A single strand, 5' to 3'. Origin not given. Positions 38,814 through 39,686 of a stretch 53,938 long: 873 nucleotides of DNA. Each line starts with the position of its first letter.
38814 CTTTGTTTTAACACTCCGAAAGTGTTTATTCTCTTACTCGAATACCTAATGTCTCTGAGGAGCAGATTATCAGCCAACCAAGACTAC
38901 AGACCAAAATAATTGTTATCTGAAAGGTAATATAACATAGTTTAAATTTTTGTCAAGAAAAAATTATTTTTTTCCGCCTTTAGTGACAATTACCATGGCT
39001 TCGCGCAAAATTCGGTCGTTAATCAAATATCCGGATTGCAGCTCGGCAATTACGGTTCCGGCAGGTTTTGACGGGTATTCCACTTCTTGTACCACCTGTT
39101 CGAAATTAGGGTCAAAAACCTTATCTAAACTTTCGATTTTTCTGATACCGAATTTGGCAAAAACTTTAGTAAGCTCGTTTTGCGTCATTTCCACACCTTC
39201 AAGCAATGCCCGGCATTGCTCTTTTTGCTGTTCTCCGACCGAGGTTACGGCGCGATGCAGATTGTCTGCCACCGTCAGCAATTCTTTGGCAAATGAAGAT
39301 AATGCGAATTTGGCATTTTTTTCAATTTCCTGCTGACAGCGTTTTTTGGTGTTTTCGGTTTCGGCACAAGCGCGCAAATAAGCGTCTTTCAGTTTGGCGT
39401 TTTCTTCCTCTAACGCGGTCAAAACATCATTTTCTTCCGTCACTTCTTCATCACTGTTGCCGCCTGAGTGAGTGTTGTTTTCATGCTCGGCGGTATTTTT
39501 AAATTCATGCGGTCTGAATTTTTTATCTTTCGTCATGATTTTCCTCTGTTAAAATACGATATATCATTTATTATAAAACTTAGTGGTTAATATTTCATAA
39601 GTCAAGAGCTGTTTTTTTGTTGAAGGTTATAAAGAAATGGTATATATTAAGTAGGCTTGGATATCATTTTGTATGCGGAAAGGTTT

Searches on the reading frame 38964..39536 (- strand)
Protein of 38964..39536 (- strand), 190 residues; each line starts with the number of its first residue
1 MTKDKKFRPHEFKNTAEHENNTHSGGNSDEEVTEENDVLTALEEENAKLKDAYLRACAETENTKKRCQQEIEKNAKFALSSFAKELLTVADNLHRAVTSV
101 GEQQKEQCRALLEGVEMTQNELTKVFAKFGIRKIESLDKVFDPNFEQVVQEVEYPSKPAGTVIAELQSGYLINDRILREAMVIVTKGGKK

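Call 9: search_protein_families(library=ncbifam, proteins=[window:38964-39536:-])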
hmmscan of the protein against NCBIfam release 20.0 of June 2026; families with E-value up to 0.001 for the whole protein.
window:38964-39536:- (190 aa): 26 families (the best 25 are shown)
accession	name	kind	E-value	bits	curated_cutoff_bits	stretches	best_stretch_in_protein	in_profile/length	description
NF010739.0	PRK14141.1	equivalog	4.7e-46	157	192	1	10-190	16-197/211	nucleotide exchange factor GrpE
NF010748.0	PRK14150.1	equivalog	3.3e-45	154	152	1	13-187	24-197/198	nucleotide exchange factor GrpE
NF010738.0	PRK14140.1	equivalog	3.3e-41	141.1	137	1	13-185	20-190/191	nucleotide exchange factor GrpE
NF010737.0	PRK14139.1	equivalog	1.5e-40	139.1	164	1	13-186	18-186/188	nucleotide exchange factor GrpE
NF010752.0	PRK14155.1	equivalog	4.8e-35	120.8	194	1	27-186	10-171/208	nucleotide exchange factor GrpE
NF010749.0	PRK14151.1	equivalog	4.4e-34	117.7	231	1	19-187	8-176/188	nucleotide exchange factor GrpE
NF010758.0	PRK14161.1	equivalog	2.5e-33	115.3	206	1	19-186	7-176/178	nucleotide exchange factor GrpE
NF010747.0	PRK14149.1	equivalog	3.4e-33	114.8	176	1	18-186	24-189/191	nucleotide exchange factor GrpE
NF010759.0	PRK14162.1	equivalog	1e-32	113.5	176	1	10-185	19-193/194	nucleotide exchange factor GrpE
NF010755.0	PRK14158.1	equivalog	3.2e-32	111.6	200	1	13-187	23-195/198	nucleotide exchange factor GrpE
NF007655.0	PRK10325.1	equivalog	1.2e-30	106.8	348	1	15-186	27-194/197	nucleotide exchange factor GrpE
NF010750.0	PRK14153.1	equivalog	1.2e-30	106.5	194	1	13-187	17-188/194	nucleotide exchange factor GrpE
NF010756.0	PRK14159.1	equivalog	2.1e-26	92.9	171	1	12-186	4-176/176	nucleotide exchange factor GrpE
NF010745.0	PRK14147.1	equivalog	9.4e-26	90.7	184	1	29-186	17-170/172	nucleotide exchange factor GrpE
NF010746.0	PRK14148.1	equivalog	5.9e-25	88.2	212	1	29-186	39-194/195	nucleotide exchange factor GrpE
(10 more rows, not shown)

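Call 23: find_homologous_proteins(query=window:38964-39536:-, max_evalue=1e-40)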
Query window:38964-39536:- (190 aa): 1017 proteins with E <= 1e-40 among 1428 candidates; the best 120 are listed.
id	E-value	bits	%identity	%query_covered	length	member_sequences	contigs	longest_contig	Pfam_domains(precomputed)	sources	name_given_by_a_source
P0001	3.3e-117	406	100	100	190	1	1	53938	PF01025.25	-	-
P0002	1.2e-89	317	82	100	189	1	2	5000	PF01025.25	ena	-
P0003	3.6e-84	299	78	100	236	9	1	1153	PF01025.25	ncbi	-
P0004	1.1e-83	297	79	100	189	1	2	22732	PF01025.25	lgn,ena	-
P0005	1.5e-83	297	77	100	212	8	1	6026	PF01025.25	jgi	-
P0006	1.5e-83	297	76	100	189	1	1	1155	PF01025.25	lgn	-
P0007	2.6e-83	296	76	100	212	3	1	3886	PF01025.25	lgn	-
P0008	2.6e-83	296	78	100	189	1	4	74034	PF01025.25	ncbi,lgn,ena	-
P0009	6.0e-80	285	75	100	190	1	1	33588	PF01025.25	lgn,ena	-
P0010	6.4e-80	285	75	100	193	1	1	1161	PF01025.25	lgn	-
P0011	9.1e-79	281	74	99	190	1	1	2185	PF01025.25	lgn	-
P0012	5.4e-78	279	73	100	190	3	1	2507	PF01025.25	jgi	jgi:molecular chaperone GrpE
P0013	1.2e-77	277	75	96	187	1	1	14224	PF01025.25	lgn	-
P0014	2.7e-77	276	74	100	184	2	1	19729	PF01025.25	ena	-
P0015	3.1e-77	276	85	80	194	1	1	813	PF01025.25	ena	-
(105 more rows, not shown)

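Call 24: find_encoding_contigs(protein=P0002, flank=2500, max_places=4)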
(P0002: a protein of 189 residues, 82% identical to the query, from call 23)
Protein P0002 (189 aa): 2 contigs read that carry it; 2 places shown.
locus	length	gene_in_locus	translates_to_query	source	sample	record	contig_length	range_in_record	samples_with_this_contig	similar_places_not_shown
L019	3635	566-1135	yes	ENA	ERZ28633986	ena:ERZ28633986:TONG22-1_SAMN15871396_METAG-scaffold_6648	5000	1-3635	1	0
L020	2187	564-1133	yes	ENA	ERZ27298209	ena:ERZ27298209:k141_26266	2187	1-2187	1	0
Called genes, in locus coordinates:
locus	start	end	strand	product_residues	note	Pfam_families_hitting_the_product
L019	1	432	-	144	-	?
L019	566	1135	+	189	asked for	PF01025:GrpE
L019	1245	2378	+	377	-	PF03739:LptF_LptG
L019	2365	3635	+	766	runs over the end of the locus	PF13100:OstA_2 (weak), PF04453:LptD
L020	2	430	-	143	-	?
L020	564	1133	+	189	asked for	PF01025:GrpE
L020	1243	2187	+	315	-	?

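Call 25: find_encoding_contigs(protein=P0004, flank=2500, max_places=4)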
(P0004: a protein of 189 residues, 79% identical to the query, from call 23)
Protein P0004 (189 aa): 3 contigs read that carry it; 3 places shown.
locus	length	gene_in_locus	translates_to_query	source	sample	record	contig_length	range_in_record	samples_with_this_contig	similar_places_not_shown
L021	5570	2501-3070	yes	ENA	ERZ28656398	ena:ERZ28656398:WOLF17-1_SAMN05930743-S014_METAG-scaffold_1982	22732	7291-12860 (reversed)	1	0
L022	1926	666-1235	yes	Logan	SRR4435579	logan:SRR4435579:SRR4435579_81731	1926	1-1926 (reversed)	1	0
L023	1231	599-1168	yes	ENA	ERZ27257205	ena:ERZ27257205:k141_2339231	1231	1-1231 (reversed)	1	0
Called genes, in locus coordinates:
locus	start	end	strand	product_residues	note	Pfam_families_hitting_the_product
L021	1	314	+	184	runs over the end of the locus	PF00156:Pribosyltran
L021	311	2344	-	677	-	PF08323:Glyco_transf_5, PF20706:GT4-conflict (weak), PF00534:Glycos_transf_1, PF13692:Glyco_trans_1_4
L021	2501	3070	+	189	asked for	PF01025:GrpE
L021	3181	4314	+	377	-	PF03739:LptF_LptG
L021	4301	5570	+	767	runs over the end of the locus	PF13100:OstA_2 (faint), PF04453:LptD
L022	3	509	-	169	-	?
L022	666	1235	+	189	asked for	PF01025:GrpE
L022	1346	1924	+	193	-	?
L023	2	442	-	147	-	?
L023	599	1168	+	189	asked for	PF01025:GrpE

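Call 26: find_encoding_contigs(protein=P0009, flank=2500, max_places=4)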
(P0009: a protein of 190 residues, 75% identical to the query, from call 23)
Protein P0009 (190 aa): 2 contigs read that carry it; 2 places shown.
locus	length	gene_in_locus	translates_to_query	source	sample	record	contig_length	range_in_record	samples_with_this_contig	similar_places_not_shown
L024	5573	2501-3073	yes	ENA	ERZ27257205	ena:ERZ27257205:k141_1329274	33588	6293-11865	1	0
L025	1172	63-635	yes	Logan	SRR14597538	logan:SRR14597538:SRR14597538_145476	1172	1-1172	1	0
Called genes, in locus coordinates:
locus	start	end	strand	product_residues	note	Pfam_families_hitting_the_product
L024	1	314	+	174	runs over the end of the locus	PF00156:Pribosyltran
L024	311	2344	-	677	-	PF08323:Glyco_transf_5, PF20706:GT4-conflict (weak), PF00534:Glycos_transf_1, PF13692:Glyco_trans_1_4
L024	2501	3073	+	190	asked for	PF01025:GrpE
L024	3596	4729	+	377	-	PF03739:LptF_LptG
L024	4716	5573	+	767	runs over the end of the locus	PF04453:LptD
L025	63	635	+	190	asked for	PF01025:GrpE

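Call 33: find_encoding_contigs(protein=P0005, flank=2000, max_places=3)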
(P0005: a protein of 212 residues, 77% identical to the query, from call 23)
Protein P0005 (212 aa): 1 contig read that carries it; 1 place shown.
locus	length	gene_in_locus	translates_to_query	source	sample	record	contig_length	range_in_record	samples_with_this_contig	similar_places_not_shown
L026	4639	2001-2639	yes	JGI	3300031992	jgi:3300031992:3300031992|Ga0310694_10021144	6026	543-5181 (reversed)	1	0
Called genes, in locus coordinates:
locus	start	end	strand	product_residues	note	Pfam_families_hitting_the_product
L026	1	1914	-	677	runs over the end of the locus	PF08323:Glyco_transf_5, PF20706:GT4-conflict (weak), PF00534:Glycos_transf_1, PF13692:Glyco_trans_1_4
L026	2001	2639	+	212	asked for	PF01025:GrpE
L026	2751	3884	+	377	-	PF03739:LptF_LptG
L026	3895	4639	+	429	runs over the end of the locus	?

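Call 34: find_encoding_contigs(protein=P0014, flank=2000, max_places=3)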
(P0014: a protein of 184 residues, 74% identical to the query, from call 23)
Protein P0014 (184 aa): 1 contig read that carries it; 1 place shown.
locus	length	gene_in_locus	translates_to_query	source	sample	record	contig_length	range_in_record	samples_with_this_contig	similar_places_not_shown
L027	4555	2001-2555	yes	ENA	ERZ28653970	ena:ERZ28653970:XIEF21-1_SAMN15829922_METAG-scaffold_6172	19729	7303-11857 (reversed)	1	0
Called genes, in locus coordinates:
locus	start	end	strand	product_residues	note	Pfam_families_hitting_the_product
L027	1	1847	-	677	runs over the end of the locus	PF08323:Glyco_transf_5, PF20706:GT4-conflict (weak), PF00534:Glycos_transf_1, PF13692:Glyco_trans_1_4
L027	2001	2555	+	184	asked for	PF01025:GrpE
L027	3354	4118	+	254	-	-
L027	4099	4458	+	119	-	-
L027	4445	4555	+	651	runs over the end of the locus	PF04453:LptD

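Call 35: find_encoding_contigs(protein=P0013, flank=2000, max_places=3)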
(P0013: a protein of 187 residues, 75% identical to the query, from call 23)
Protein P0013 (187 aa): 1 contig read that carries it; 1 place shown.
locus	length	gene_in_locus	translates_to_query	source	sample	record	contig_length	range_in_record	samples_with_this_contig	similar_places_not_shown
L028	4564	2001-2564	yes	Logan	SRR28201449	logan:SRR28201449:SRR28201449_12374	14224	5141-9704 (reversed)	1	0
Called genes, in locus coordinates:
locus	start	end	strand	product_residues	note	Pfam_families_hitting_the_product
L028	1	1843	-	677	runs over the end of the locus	PF08323:Glyco_transf_5, PF20706:GT4-conflict, PF00534:Glycos_transf_1, PF13692:Glyco_trans_1_4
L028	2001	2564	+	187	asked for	PF01025:GrpE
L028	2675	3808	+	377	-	PF03739:LptF_LptG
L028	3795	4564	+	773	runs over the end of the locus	PF04453:LptD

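Call 43: find_encoding_contigs(protein=P0007, flank=1500, max_places=3)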
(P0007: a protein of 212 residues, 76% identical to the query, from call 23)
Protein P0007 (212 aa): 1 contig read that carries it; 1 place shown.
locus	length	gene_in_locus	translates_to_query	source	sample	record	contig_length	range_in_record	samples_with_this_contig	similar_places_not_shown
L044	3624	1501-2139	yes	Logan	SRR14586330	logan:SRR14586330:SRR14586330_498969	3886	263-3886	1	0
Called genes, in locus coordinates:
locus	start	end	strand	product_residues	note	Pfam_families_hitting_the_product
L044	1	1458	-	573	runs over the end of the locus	?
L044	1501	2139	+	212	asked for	PF01025:GrpE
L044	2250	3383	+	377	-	PF03739:LptF_LptG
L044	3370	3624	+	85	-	?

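Call 44: find_encoding_contigs(protein=P0011, flank=1500, max_places=3)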
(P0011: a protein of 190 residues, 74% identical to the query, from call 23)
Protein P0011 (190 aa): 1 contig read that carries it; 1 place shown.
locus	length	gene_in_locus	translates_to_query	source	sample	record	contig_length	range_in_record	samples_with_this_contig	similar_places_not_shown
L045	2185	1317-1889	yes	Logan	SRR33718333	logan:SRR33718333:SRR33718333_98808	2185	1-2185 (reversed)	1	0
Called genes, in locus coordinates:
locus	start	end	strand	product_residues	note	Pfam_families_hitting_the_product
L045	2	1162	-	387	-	?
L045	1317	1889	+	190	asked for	PF01025:GrpE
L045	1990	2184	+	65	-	?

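Call 45: find_encoding_contigs(protein=P0012, flank=1500, max_places=3)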
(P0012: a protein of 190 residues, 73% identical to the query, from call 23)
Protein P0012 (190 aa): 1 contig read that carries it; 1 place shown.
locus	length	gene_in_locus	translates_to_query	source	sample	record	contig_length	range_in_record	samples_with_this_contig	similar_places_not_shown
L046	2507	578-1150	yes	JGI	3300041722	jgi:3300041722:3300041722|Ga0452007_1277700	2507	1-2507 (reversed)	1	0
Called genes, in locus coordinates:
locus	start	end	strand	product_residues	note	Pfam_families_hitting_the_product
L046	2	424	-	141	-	?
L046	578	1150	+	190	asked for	PF01025:GrpE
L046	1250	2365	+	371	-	PF03739:LptF_LptG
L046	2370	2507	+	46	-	?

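Call 71: find_encoding_contigs(protein=P0010, flank=1500, max_places=3)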
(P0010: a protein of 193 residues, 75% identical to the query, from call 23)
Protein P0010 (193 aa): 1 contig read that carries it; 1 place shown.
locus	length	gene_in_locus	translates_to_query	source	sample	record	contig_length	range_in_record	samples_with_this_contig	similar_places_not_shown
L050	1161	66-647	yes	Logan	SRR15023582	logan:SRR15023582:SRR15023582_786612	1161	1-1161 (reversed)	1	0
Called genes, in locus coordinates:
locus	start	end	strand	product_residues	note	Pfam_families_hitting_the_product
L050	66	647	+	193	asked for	PF01025:GrpE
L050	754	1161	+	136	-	?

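Call 72: find_encoding_contigs(protein=P0006, flank=1500, max_places=3)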
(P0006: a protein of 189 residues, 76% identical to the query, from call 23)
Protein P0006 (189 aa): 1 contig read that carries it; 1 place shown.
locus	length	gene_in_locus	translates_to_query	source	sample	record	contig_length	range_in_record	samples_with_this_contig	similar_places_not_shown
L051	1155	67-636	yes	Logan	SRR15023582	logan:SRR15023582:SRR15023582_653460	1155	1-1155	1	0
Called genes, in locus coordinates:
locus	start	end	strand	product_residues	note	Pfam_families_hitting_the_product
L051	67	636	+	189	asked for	PF01025:GrpE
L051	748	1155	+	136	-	?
